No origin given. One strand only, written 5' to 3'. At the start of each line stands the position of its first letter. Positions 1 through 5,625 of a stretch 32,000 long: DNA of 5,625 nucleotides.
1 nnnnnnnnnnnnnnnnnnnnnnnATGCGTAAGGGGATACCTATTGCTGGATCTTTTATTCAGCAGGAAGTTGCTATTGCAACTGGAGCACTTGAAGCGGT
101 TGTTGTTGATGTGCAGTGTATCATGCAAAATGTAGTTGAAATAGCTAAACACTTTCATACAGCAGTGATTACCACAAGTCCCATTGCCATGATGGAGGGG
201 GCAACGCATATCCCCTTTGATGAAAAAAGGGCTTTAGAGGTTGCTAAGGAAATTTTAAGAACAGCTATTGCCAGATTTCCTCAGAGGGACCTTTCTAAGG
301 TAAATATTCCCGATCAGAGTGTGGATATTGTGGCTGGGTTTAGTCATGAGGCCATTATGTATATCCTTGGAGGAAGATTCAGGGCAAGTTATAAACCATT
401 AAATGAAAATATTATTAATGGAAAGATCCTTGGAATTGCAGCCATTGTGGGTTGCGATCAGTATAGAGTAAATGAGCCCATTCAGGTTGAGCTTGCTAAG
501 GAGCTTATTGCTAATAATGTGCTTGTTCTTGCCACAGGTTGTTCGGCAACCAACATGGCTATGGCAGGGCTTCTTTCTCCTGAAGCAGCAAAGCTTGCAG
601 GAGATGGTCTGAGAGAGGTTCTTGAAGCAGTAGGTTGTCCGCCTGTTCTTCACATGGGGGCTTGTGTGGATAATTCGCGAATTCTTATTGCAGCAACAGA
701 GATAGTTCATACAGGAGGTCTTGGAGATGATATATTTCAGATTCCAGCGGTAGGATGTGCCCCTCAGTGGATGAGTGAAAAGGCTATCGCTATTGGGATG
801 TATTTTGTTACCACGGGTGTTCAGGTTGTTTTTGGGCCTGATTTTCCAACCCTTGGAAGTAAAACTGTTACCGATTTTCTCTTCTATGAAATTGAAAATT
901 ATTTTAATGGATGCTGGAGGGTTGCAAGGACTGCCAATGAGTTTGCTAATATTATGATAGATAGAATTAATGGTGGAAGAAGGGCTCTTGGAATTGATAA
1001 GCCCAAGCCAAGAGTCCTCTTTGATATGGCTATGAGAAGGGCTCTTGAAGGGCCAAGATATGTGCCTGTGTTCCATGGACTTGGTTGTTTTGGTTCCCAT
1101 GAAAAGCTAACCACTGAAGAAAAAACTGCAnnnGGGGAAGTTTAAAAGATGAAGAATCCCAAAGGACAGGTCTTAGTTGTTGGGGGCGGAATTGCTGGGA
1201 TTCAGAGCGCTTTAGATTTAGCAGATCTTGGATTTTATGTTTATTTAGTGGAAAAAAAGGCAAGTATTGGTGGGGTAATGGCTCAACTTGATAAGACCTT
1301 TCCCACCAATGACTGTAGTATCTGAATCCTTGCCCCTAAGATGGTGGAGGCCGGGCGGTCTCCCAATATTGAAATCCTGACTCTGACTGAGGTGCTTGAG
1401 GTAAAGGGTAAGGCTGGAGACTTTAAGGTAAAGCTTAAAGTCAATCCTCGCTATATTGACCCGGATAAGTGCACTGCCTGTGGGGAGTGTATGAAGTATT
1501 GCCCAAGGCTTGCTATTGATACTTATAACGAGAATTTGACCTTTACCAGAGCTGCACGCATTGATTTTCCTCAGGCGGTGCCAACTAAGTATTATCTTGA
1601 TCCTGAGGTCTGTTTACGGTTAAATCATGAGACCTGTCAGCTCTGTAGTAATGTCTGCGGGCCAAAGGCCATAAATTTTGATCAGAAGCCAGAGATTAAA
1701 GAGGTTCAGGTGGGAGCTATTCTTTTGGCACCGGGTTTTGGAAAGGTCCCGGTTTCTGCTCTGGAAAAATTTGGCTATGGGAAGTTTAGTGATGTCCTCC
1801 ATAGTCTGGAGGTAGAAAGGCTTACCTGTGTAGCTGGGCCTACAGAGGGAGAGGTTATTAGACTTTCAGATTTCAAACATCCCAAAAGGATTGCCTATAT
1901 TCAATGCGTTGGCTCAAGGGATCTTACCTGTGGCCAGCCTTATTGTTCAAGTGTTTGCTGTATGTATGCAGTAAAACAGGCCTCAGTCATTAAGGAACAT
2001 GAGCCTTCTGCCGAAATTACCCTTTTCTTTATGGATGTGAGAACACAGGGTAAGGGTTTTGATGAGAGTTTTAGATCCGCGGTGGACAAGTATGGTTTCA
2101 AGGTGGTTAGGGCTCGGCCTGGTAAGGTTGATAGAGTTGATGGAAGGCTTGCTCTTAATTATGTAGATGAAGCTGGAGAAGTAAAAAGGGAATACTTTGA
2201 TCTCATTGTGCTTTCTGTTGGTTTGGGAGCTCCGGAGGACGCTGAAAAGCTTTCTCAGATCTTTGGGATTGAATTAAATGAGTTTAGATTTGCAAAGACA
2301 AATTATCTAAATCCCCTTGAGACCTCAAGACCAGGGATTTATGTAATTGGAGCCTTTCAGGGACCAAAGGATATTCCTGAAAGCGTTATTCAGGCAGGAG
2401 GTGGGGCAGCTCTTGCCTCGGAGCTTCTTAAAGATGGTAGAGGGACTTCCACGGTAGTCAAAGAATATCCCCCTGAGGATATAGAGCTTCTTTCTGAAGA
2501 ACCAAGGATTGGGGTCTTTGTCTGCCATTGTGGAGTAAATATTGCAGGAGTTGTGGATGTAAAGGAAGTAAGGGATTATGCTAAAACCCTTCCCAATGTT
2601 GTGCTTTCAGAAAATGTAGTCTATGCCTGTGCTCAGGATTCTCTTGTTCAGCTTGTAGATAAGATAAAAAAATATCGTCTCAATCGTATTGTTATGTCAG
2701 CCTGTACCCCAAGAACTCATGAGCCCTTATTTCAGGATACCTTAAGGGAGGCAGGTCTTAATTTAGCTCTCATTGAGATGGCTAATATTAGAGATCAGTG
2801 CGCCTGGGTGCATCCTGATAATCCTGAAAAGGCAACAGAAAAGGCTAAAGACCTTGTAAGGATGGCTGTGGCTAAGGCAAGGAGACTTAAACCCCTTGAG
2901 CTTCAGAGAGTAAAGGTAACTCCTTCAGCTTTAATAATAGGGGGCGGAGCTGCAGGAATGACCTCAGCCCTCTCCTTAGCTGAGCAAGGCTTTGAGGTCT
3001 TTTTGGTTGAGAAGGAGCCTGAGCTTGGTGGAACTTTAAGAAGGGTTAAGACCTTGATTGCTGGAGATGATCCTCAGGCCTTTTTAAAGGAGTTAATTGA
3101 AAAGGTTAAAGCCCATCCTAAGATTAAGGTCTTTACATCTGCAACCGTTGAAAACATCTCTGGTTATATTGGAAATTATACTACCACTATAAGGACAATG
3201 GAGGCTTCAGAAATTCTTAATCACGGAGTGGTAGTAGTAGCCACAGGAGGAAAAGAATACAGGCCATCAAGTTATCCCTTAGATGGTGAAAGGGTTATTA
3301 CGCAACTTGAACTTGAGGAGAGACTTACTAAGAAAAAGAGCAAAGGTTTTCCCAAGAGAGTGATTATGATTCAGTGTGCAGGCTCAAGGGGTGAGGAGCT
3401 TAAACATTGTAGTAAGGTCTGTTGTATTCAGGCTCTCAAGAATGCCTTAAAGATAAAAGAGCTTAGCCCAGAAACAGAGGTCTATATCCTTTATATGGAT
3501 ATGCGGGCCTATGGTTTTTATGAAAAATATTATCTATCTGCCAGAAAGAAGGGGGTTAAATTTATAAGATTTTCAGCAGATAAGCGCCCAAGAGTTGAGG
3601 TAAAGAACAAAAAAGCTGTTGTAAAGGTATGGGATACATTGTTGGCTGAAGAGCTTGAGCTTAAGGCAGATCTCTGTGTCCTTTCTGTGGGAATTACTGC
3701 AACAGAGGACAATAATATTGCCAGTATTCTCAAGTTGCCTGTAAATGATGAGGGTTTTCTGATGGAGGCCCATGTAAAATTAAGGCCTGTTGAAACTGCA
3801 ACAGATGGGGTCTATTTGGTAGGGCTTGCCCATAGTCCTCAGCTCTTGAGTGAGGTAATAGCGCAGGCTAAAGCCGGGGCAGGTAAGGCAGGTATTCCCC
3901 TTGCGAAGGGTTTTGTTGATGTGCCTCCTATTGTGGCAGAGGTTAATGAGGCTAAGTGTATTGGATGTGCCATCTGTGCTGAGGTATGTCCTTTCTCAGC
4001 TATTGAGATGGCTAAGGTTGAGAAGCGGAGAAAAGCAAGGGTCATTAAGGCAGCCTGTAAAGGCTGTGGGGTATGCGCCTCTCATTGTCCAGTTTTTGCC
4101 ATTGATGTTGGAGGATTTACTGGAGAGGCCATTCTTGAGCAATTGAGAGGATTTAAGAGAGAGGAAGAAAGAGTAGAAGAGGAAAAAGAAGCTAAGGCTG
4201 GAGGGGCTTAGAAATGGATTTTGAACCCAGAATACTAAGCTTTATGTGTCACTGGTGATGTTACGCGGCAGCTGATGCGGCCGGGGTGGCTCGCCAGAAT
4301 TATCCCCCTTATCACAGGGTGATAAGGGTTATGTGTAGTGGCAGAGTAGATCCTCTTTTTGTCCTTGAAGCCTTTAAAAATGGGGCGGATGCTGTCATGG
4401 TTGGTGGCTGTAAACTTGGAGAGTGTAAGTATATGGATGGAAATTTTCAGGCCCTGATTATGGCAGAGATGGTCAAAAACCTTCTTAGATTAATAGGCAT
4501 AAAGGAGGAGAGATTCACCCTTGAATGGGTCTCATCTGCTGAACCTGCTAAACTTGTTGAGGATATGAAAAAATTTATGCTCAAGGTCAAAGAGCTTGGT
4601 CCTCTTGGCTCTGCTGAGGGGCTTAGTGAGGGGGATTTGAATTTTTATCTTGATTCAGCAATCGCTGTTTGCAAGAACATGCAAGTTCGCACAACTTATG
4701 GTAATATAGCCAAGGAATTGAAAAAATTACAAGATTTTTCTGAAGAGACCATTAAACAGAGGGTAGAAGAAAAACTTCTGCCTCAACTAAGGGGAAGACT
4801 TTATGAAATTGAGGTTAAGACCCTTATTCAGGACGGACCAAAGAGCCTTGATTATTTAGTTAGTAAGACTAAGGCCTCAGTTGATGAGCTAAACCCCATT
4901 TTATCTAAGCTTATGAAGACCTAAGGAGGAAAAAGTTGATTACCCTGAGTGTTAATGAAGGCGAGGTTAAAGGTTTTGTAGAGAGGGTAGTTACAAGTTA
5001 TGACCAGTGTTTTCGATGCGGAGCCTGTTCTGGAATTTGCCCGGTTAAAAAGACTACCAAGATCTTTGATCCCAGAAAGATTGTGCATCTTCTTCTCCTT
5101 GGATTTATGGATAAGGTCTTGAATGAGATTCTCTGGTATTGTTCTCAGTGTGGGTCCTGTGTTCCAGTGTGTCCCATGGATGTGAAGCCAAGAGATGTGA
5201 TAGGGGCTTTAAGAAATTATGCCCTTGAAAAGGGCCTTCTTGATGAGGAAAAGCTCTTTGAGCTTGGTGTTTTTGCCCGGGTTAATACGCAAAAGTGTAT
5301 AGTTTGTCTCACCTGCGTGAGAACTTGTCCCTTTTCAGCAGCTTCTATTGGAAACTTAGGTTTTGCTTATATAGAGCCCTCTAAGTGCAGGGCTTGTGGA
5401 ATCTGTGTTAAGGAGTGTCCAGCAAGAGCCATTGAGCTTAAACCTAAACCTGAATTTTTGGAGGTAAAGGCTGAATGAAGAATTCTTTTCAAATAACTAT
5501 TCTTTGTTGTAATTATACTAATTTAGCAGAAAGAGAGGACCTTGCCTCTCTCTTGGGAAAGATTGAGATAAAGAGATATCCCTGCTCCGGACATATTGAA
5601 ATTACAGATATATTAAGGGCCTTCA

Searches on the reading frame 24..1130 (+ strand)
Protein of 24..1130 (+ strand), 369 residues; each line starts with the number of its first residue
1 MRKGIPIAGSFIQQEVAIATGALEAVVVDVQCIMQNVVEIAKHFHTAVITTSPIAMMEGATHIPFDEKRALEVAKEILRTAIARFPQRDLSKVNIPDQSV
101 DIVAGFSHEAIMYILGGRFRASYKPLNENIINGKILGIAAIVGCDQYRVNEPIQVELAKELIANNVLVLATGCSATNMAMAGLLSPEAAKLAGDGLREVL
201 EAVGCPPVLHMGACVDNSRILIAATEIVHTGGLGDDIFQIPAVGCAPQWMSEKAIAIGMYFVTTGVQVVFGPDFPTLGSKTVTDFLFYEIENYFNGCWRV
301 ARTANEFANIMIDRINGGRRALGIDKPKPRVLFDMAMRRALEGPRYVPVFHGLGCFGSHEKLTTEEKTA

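Call 5: search_protein_families(library=pfam, proteins=[window:24-1130:+], max_evalue=0.0001)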
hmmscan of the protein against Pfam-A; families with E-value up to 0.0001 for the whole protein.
window:24-1130:+ (369 aa): 1 family
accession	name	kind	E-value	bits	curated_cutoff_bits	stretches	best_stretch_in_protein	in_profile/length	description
PF03063.25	Prismane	-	1.7e-80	271.6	27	1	1-301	252-509/513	Prismane/CO dehydrogenase family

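Call 40: search_protein_families(library=ncbifam, proteins=[window:24-1130:+], max_evalue=0.00001)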
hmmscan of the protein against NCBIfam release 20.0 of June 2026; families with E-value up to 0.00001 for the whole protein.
window:24-1130:+ (369 aa): 4 families
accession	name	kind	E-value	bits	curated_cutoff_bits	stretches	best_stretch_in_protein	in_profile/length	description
TIGR01702.1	CO_DH_cata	equivalog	1.6e-90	304.1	478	1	5-324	304-621/621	anaerobic carbon-monoxide dehydrogenase catalytic subunit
TIGR00314.1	cdhA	equivalog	2.9e-13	48.5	781.3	1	128-273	491-641/784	CO dehydrogenase/acetyl-CoA synthase complex subunit alpha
NF003658.0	PRK05290.1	equivalog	1.6e-08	33.6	367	1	25-287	301-525/546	hydroxylamine reductase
TIGR01703.1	hybrid_clust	equivalog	1.6e-07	30.2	360.8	1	28-287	288-503/522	hydroxylamine reductase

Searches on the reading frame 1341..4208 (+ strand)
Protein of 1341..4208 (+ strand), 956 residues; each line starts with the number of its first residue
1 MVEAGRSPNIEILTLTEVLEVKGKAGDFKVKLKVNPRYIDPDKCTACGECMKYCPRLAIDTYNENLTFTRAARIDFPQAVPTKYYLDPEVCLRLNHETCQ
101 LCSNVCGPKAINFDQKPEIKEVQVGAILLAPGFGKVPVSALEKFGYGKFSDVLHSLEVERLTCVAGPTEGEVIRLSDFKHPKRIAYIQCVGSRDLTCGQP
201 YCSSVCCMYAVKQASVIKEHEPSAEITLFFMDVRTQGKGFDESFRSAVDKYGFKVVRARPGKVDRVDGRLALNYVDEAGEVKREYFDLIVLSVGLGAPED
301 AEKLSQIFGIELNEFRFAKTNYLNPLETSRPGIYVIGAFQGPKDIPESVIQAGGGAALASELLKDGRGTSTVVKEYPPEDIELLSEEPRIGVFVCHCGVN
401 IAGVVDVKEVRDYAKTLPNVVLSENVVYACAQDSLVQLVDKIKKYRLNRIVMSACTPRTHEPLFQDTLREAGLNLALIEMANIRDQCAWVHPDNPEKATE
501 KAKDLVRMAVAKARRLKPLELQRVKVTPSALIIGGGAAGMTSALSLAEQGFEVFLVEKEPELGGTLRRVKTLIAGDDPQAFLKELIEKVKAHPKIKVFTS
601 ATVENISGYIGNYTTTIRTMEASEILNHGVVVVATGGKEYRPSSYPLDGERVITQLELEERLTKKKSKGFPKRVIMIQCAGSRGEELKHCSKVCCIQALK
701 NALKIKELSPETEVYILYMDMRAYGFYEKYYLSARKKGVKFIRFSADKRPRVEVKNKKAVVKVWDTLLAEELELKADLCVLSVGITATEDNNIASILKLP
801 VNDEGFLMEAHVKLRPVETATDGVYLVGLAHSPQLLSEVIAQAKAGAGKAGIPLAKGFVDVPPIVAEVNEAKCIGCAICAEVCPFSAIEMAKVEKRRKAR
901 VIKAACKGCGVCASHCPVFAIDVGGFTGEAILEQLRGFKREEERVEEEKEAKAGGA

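Call 5: search_protein_families(library=pfam, proteins=[window:1341-4208:+], max_evalue=0.0001)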
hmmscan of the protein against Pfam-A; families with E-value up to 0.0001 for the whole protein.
window:1341-4208:+ (956 aa): 16 families
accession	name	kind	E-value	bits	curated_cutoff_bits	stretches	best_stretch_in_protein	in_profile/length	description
PF07992.20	Pyr_redox_2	-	1.7e-18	67.5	26.1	1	531-828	4-274/291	Pyridine nucleotide-disulphide oxidoreductase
PF00037.32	Fer4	-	6.8e-18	64.1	21.1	2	38-59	2-23/24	4Fe-4S binding domain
PF12838.12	Fer4_7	-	3.2e-12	47.1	27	1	872-918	1-50/52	4Fe-4S dicluster domain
PF14697.11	Fer4_21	-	2.1e-11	44.2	35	1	866-920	1-56/59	4Fe-4S dicluster domain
PF13484.11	Fer4_16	-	2.1e-10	41.7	30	0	43-106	1-63/66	4Fe-4S double cluster binding domain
PF00890.30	FAD_binding_2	-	1.2e-09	38.3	20.4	1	530-566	2-38/414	FAD binding domain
PF01266.30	DAO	-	4e-09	36.9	27.9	1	531-568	3-41/353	FAD dependent oxidoreductase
PF13237.11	Fer4_10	-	6.7e-09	36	25.5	1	868-917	4-53/53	4Fe-4S dicluster domain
PF12837.12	Fer4_6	-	1.2e-08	35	25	2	865-888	1-24/24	4Fe-4S binding domain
PF13450.12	NAD_binding_8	-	6.2e-08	33.2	21.9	1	532-569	1-38/68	NAD(P)-binding Rossmann-like domain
PF25160.1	LdpA_Fe-S-bd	-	2.4e-07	30.9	27.6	1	879-922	9-44/49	LdpA Fe-S cluster-binding domain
PF12831.13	FAD_oxidored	-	3.5e-07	30.3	27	1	531-566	3-38/416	FAD dependent oxidoreductase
PF13187.11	Fer4_9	-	1.3e-06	28.7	27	1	872-918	1-49/52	4Fe-4S dicluster domain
PF13738.12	Pyr_redox_3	-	3.3e-06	27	30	1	530-638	167-268/305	Pyridine nucleotide-disulphide oxidoreductase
PF12797.12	Fer4_2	-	3.9e-06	26.9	24.5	0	38-55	4-21/22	4Fe-4S binding domain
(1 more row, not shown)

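Call 40: search_protein_families(library=ncbifam, proteins=[window:1341-4208:+], max_evalue=0.00001)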
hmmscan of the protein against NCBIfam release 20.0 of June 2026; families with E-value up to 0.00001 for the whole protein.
window:1341-4208:+ (956 aa): 56 families (the best 25 are shown)
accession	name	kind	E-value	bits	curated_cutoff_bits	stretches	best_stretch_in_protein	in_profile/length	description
NF040770.1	hetero_SS_HdrA2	exception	2e-263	876.1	1100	3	1-367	199-564/777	CoB-CoM heterodisulfide reductase HdrA2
NF041778.1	hetero_SS_HdrA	equivalog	3.3e-211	703.1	1400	3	2-367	207-574/771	ferredoxin:CoB-CoM heterodisulfide reductase subunit HdrA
NF041891.1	hdrA_Methbact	equivalog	5.3e-195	649.9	1300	3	6-369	202-562/762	ferredoxin:CoB-CoM heterodisulfide reductase subunit HdrA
TIGR01944.1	rnfB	subfamily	1.2e-14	54.3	68.7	1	862-927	104-166/190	RnfABCDGE type electron transport complex subunit B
NF009410.0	PRK12771.1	subfamily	6.2e-13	48.2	516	1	529-567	140-178/566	NAD(P)-binding protein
NF038196.1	ferrodoxin_EFR1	subfamily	3.4e-12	46.9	75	1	869-925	183-233/242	EFR1 family ferrodoxin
TIGR01372.1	soxA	subfamily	3.5e-12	45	1164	1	518-613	159-252/996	sarcosine oxidase subunit alpha family protein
NF005415.0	PRK06991.1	equivalog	5.2e-12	46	281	1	847-929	60-140/284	electron transport complex subunit RsxB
NF040684.1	PorD_Arch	equivalog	2.6e-11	43.4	120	1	869-922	30-80/85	pyruvate synthase subunit PorD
NF003475.0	PRK05113.1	equivalog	4.3e-11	43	203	1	863-923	105-162/190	electron transport complex subunit RsxB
NF007202.0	PRK09623.1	equivalog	1.2e-10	41.6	166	1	864-922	44-99/105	3-methyl-2-oxobutanoate dehydrogenase subunit delta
TIGR02179.1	PorD_KorD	subfamily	2.8e-10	40.2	60.05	1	868-922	22-73/78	2-oxoacid:acceptor oxidoreductase, delta subunit, pyruvate/2-ketoisovalerate family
NF040864.1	HgcB_ferredoxin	equivalog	2.9e-10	39.8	99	1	867-930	10-70/93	mercury methylation ferredoxin HgcB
NF005503.0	PRK07118.1-2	equivalog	7.4e-10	38.5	252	0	37-115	162-233/292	RnfABCDGE type electron transport complex subunit B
TIGR01971.1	NuoI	subfamily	8.1e-10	38.3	113.05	1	869-924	40-101/121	NADH-quinone oxidoreductase, chain I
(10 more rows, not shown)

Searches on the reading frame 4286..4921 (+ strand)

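Call 5: search_protein_families(library=pfam, proteins=[window:4286-4921:+], max_evalue=0.0001)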
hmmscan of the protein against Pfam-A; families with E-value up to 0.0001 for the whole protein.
window:4286-4921:+ (212 aa): 1 family
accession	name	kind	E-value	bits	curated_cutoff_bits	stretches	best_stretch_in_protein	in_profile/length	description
PF02662.21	FlpD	-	1.6e-35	122.2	22.3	1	2-105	20-123/123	Methyl-viologen-reducing hydrogenase, delta subunit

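Call 40: search_protein_families(library=ncbifam, proteins=[window:4286-4921:+], max_evalue=0.00001)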
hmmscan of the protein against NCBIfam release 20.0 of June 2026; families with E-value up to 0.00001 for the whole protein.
window:4286-4921:+ (212 aa): 2 families
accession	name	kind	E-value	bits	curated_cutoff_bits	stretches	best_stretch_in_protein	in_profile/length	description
NF040770.1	hetero_SS_HdrA2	exception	1.6e-32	112.5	1100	1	2-109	669-776/777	CoB-CoM heterodisulfide reductase HdrA2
NF045873.1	F420_non_VhuD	exception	1.7e-25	89.6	215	1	2-106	23-127/132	F420-non-reducing hydrogenase iron-sulfur subunit VhuD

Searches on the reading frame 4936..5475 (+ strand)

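Call 3: search_protein_families(library=pfam, proteins=[window:4936-5475:+], max_evalue=0.01)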
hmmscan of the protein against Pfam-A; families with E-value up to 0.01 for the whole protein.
window:4936-5475:+ (180 aa): 14 families
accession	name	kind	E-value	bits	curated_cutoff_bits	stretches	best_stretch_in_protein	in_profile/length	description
PF00037.32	Fer4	-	1.3e-18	66.4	21.1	4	145-167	2-24/24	4Fe-4S binding domain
PF13187.11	Fer4_9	-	9e-16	58.1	27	3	68-133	1-49/52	4Fe-4S dicluster domain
PF13237.11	Fer4_10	-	4.5e-15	55.8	25.5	4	18-80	2-53/53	4Fe-4S dicluster domain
PF13484.11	Fer4_16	-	1.3e-14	55.1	30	2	69-133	2-65/66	4Fe-4S double cluster binding domain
PF13183.11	Fer4_8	-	1.4e-14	54.8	27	1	23-83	3-68/68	4Fe-4S dicluster domain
PF12797.12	Fer4_2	-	2.1e-14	52.8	24.5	2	145-163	4-22/22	4Fe-4S binding domain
PF12838.12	Fer4_7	-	3.1e-14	53.6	27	4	120-165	1-52/52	4Fe-4S dicluster domain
PF12837.12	Fer4_6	-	1.1e-13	50.8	25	2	143-166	1-24/24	4Fe-4S binding domain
PF14697.11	Fer4_21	-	9e-13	48.6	35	1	114-167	1-58/59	4Fe-4S dicluster domain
PF13534.11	Fer4_17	-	6.1e-11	43.1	22.2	1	24-83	1-60/61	4Fe-4S dicluster domain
PF12800.12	Fer4_4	-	1.2e-09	38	24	0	148-163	1-16/17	4Fe-4S binding domain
PF25160.1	LdpA_Fe-S-bd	-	4.8e-09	36.3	27.6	1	22-41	25-44/49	LdpA Fe-S cluster-binding domain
PF12798.12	Fer4_3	-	1.4e-05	26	27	0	69-82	1-14/15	4Fe-4S binding domain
PF13746.11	Fer4_18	-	0.0015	19.2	27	0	68-87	60-79/114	4Fe-4S dicluster domain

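Call 40: search_protein_families(library=ncbifam, proteins=[window:4936-5475:+], max_evalue=0.00001)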
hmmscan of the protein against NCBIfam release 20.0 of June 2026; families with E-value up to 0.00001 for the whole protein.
window:4936-5475:+ (180 aa): 53 families (the best 25 are shown)
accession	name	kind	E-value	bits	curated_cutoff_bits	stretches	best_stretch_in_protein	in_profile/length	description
TIGR03290.1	CoB_CoM_SS_C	equivalog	1.3e-18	67.4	160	1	24-105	3-84/144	CoB--CoM heterodisulfide reductase subunit C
NF038018.1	qmoC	equivalog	5.6e-17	62.2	300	1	16-99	11-94/360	quinone-interacting membrane-bound oxidoreductase complex subunit QmoC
NF041890.1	hdrC_Methbact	equivalog_domain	2.4e-15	56.6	270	1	24-113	30-117/192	ferredoxin:CoB-CoM heterodisulfide reductase subunit HdrC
NF007202.0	PRK09623.1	equivalog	1e-13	51.5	166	1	115-169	47-101/105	3-methyl-2-oxobutanoate dehydrogenase subunit delta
NF040864.1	HgcB_ferredoxin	equivalog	1e-13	50.9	99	1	116-170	11-65/93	mercury methylation ferredoxin HgcB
NF058577.1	FdxA_fam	equivalog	1.2e-13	51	65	1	116-165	4-52/52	4Fe-4S ferredoxin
NF040684.1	PorD_Arch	equivalog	5.2e-13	48.9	120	1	117-169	30-82/85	pyruvate synthase subunit PorD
NF041891.1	hdrA_Methbact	equivalog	2.5e-12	45.9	1300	1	113-169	566-621/762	ferredoxin:CoB-CoM heterodisulfide reductase subunit HdrA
TIGR02179.1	PorD_KorD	subfamily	4.5e-12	45.9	60.05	1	116-170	22-76/78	2-oxoacid:acceptor oxidoreductase, delta subunit, pyruvate/2-ketoisovalerate family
NF005504.0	PRK07118.1-3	equivalog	4.6e-12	45.9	437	1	68-167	172-266/293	Fe-S cluster domain-containing protein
NF045874.1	Vhu_polyferre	exception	5.6e-12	45.1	600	1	115-169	192-246/381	F420-non-reducing hydrogenase associated-polyferredoxin VhuB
NF041779.1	hetero_SS_HdrC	equivalog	5.9e-12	45.5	350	1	22-102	30-109/198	ferredoxin:CoB-CoM heterodisulfide reductase subunit HdrC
NF007203.0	PRK09624.1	equivalog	1.6e-11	44.3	171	1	115-168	47-100/105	pyuvate ferredoxin oxidoreductase subunit delta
NF045490.1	FdxA_Protbact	equivalog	1.7e-11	44.3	135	1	116-169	4-58/104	ferredoxin FdxA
TIGR02700.1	flavo_MJ0208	hypoth_equivalog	2.6e-11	43.3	251.35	1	115-167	144-195/234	dihydromethanopterin reductase (acceptor)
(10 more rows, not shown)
